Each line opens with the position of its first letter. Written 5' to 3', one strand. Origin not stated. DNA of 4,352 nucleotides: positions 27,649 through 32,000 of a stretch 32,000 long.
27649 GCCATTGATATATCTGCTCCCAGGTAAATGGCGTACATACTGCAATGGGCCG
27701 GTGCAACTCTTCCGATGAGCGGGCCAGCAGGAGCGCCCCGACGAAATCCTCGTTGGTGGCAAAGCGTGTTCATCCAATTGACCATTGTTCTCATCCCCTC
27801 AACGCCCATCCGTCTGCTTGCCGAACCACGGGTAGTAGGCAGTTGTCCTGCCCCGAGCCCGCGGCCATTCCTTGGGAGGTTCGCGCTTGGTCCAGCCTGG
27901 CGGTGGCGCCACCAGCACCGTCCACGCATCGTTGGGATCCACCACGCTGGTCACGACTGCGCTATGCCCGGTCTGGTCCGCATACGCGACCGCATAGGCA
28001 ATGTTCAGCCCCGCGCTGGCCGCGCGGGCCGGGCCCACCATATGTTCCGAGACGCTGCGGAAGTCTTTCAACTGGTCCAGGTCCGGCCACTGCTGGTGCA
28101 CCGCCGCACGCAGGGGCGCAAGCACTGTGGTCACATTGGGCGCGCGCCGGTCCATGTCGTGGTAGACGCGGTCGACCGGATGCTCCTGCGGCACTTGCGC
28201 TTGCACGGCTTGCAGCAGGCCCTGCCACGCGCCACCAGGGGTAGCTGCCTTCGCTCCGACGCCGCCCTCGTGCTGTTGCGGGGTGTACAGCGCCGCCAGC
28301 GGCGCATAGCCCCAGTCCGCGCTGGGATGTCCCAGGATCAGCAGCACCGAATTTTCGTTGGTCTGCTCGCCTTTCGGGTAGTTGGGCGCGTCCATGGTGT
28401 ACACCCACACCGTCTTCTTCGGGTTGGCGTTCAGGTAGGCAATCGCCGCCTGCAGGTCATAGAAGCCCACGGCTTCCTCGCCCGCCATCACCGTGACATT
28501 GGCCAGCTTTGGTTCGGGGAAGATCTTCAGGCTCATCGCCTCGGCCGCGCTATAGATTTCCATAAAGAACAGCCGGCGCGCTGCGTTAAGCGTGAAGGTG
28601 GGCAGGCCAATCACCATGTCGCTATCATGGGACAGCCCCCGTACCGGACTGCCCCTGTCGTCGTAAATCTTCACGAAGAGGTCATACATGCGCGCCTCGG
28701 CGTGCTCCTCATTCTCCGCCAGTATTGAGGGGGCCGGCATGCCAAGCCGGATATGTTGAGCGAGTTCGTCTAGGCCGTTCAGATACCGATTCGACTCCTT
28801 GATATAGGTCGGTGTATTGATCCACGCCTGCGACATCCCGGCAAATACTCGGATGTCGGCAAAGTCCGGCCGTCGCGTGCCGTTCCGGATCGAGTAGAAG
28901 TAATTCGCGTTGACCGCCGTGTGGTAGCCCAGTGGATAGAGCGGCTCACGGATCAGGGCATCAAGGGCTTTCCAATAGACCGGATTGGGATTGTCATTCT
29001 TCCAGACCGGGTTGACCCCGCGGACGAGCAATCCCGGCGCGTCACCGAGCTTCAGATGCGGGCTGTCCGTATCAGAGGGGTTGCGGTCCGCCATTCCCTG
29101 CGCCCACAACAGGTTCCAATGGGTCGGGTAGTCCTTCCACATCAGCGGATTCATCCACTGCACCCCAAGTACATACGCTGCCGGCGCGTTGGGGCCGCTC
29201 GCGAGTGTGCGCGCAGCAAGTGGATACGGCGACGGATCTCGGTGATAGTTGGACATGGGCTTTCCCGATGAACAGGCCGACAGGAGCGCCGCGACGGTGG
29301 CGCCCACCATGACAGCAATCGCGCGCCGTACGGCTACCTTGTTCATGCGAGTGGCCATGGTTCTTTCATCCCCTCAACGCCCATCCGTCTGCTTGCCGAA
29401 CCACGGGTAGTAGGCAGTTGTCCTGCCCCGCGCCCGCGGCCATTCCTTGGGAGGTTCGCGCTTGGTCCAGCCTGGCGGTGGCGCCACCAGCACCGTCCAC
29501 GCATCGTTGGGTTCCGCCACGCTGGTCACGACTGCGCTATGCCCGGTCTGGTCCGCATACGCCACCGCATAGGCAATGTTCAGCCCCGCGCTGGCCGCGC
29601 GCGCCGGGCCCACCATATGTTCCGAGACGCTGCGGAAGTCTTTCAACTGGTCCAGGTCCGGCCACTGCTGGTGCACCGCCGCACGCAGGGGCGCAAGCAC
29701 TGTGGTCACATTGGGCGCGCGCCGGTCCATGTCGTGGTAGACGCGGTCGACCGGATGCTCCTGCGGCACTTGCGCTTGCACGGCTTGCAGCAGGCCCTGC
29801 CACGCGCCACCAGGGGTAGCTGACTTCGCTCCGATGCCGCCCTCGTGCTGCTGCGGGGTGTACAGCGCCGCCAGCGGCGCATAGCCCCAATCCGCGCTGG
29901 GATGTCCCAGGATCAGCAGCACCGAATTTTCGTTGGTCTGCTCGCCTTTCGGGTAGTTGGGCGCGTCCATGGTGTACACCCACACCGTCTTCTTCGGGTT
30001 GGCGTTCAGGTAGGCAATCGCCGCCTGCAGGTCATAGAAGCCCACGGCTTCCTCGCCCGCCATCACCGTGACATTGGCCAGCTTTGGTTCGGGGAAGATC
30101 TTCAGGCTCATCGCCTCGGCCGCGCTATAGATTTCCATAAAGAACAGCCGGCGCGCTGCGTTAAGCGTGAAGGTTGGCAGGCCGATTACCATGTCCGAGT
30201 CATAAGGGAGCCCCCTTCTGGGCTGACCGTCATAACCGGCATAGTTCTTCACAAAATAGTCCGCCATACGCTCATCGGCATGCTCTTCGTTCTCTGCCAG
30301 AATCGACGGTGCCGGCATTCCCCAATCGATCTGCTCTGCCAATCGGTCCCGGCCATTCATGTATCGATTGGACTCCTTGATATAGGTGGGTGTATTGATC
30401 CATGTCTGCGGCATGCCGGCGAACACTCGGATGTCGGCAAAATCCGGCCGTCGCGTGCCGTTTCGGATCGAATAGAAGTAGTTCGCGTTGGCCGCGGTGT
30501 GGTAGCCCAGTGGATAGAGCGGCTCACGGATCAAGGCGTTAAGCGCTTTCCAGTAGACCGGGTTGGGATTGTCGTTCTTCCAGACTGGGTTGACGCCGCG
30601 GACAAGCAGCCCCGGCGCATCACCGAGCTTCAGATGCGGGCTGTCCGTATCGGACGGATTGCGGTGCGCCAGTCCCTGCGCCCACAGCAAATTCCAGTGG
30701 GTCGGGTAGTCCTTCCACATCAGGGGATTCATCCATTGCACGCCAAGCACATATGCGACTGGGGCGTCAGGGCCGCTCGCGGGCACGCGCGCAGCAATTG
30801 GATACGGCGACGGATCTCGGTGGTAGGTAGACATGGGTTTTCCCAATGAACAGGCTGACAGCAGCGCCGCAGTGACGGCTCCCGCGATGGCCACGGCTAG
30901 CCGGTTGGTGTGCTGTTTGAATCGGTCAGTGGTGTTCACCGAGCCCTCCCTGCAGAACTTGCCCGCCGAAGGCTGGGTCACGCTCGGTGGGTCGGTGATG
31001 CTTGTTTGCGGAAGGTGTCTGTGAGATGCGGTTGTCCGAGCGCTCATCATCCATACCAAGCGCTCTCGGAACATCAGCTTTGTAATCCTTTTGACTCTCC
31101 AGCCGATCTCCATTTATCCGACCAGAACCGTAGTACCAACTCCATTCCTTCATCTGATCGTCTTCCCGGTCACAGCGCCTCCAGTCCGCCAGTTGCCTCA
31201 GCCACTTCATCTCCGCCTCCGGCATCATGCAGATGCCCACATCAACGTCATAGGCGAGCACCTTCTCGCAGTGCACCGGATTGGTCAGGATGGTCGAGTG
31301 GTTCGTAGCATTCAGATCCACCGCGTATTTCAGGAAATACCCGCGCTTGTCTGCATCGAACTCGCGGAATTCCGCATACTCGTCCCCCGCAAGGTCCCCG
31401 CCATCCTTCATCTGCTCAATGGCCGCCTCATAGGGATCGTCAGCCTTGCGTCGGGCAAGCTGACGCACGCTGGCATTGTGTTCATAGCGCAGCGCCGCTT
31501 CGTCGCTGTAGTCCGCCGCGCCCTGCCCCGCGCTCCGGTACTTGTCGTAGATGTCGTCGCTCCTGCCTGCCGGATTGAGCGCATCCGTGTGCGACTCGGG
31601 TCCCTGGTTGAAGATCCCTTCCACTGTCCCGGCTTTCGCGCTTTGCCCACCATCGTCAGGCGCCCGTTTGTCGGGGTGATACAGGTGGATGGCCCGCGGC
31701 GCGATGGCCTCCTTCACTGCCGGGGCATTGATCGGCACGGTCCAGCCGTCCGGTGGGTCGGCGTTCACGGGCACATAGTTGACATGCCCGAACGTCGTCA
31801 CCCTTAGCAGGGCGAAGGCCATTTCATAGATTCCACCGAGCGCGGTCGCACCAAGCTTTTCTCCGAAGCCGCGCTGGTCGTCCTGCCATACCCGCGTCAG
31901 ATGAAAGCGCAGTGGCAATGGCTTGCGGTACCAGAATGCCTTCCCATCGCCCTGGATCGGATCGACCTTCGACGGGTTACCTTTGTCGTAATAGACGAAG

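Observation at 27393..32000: T6SS cargo module: effector-like gene followed by two tandem 520-aa lipoproteins, directly upstream of PAAR-tssJKLM-tagF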

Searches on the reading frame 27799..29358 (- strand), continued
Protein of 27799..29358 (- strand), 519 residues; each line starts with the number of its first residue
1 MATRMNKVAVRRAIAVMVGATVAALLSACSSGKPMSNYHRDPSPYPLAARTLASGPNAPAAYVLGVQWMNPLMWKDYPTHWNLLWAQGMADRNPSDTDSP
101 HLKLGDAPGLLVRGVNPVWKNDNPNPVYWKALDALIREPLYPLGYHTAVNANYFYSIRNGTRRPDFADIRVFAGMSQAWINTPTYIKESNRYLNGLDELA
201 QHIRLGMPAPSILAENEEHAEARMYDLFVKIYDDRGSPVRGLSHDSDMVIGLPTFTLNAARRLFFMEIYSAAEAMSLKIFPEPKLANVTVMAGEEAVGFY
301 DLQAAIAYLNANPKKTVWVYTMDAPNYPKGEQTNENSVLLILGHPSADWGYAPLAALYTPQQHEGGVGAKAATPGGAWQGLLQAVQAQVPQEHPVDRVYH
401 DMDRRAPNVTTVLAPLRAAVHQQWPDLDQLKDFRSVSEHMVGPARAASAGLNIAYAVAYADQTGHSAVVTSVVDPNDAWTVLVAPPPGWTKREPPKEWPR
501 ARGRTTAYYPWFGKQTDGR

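Call 83: search_protein_families(library=pfam, proteins=[P0048, P0180, P0041, P0044, P0038, P0043, P0049, P0053, P0059, P0036], max_evalue=1)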
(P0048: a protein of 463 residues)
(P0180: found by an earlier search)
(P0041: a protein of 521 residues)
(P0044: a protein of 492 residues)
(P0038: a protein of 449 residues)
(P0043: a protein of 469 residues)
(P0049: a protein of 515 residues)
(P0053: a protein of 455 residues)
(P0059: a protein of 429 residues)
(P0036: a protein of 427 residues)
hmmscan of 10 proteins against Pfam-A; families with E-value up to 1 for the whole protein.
P0048 (463 aa): 2 families
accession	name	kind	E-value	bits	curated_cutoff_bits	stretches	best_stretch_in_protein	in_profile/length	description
PF20995.3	Tla3_C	-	5.5e-08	33.3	24.8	1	291-427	1-136/136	Type VI lipase adapter protein Tla3, C-terminal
PF12974.12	Phosphonate-bd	-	0.07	12.9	27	1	291-338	12-57/242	ABC transporter, phosphonate, periplasmic substrate-binding protein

P0180 (463 aa): 1 family
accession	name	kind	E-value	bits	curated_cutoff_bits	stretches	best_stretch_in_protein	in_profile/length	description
PF20995.3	Tla3_C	-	2.9e-07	31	24.8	1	291-427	1-136/136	Type VI lipase adapter protein Tla3, C-terminal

P0041 (521 aa): 1 family
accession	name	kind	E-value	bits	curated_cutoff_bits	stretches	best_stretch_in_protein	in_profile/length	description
PF20995.3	Tla3_C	-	0.0015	19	24.8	1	374-486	27-135/136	Type VI lipase adapter protein Tla3, C-terminal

P0044 (492 aa): 0 families

P0038 (449 aa): 1 family
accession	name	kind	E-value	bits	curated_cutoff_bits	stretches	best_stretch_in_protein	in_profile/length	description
PF20995.3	Tla3_C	-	0.0005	20.5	24.8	1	291-388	20-114/136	Type VI lipase adapter protein Tla3, C-terminal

P0043 (469 aa): 1 family
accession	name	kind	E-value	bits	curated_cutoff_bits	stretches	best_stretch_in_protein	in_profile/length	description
PF06678.16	DUF1179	-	0.45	11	25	1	10-63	20-73/107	Protein of unknown function (DUF1179)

P0049 (515 aa): 1 family
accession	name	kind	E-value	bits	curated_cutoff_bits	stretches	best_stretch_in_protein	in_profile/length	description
PF05350.17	GSK-3_bind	-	0.15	11.9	25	1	390-461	47-118/238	Glycogen synthase kinase-3 binding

P0053 (455 aa): 0 families

P0059 (429 aa): 0 families

P0036 (427 aa): 1 family
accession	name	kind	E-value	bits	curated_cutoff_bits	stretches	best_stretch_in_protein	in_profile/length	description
PF20995.3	Tla3_C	-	3.9e-07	30.6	24.8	1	280-384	23-127/136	Type VI lipase adapter protein Tla3, C-terminal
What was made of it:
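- On PA0259-type proteins (Tli3 sensu Wood / Tla3 sensu Berni; DUF2875): Intermediates P0048, P0180 and P0036 pass the gathering score (call 83).
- Strong hits P0036 (E=6.4e-74) and P0048 (E=4.9e-44) pass Pfam's gathering score for Tla3_C (30.6 and 33.3 bits against 24.8; call 83).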

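Call 90: find_encoding_contigs(protein=P0003, flank=6000, max_places=2)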
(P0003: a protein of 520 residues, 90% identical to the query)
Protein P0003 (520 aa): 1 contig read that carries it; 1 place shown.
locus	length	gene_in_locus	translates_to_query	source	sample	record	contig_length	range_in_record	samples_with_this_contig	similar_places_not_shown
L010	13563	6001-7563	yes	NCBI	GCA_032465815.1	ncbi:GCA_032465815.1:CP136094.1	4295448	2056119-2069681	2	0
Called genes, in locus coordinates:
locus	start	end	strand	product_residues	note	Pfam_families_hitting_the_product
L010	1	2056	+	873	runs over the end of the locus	PF05954:Phage_GPD, PF04717:Phage_base_V, PF20093:DUF6484 (faint), PF13296:T6SS_Vgr, PF10106:DUF2345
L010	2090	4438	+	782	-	PF24322:Tle3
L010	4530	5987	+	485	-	-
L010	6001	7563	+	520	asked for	-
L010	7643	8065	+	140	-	-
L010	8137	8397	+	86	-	PF05488:PAAR_motif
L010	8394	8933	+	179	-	PF12790:T6SS-SciN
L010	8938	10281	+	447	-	PF05936:T6SS_VasE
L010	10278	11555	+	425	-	PF09850:DotU, PF00691:OmpA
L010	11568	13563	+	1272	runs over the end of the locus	PF14331:IcmF-related_N, PF06761:IcmF-related, PF06744:IcmF_C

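Call 91: find_encoding_contigs(protein=P0002, flank=6000, max_places=2)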
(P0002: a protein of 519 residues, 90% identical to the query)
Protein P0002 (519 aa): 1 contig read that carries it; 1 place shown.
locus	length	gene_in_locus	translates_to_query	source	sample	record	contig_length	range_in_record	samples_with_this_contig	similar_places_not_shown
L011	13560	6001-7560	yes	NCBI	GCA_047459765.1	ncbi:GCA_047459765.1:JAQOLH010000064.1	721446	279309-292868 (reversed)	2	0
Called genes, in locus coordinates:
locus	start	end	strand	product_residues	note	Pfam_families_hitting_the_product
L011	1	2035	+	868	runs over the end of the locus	PF05954:Phage_GPD, PF20093:DUF6484 (faint), PF04717:Phage_base_V, PF13296:T6SS_Vgr, PF10106:DUF2345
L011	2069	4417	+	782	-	PF24322:Tle3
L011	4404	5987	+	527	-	-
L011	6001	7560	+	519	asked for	-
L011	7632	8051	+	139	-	-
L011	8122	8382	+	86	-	PF05488:PAAR_motif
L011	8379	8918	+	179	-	PF12790:T6SS-SciN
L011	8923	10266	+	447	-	PF05936:T6SS_VasE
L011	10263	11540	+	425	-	PF09850:DotU, PF00691:OmpA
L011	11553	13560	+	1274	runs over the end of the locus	PF14331:IcmF-related_N, PF06761:IcmF-related, PF06744:IcmF_C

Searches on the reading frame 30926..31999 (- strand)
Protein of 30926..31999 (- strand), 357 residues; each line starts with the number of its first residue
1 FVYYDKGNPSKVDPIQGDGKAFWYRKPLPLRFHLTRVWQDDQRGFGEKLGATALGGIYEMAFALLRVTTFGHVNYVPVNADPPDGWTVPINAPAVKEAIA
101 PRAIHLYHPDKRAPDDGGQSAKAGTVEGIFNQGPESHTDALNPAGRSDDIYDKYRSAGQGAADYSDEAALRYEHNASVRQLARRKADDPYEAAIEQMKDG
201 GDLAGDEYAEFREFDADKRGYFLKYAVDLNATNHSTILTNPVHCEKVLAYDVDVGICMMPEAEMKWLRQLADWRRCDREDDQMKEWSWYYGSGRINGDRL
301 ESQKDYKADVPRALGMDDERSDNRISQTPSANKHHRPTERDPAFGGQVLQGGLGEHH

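Call 5: search_protein_families(library=pfam, proteins=[window:30926-31999:-], max_evalue=0.1)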
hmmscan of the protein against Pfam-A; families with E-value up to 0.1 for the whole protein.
window:30926-31999:- (357 aa): 2 families
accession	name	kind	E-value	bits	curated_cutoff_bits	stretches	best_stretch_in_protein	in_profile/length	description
PF11678.14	Tle3_C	-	0.00013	22.1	23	1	232-289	68-127/174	Antibacterial effector protein Tle3, C-terminal domain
PF22318.1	DUF6971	-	0.043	14.4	27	1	142-186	39-83/89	Domain of unknown function (DUF6971)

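Call 6: search_protein_families(library=ncbifam, proteins=[window:30926-31999:-], max_evalue=0.1)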
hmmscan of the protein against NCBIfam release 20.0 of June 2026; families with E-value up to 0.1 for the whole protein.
window:30926-31999:- (357 aa): 0 families

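Call 11: search_solved_structures(query=window:30926-31999:-, max_evalue=1)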
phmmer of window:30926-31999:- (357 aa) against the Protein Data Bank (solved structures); distinct sequences matched with E-value up to 1: 2.
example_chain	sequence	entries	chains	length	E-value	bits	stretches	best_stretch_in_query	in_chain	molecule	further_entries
8boz_A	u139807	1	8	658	0.0015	21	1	231-277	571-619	Transmembrane protein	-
1j3b_A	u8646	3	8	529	0.84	12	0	60-104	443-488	ATP-dependent phosphoenolpyruvate carboxykinase | Phosphoenolpyruvate carboxykinase [ATP]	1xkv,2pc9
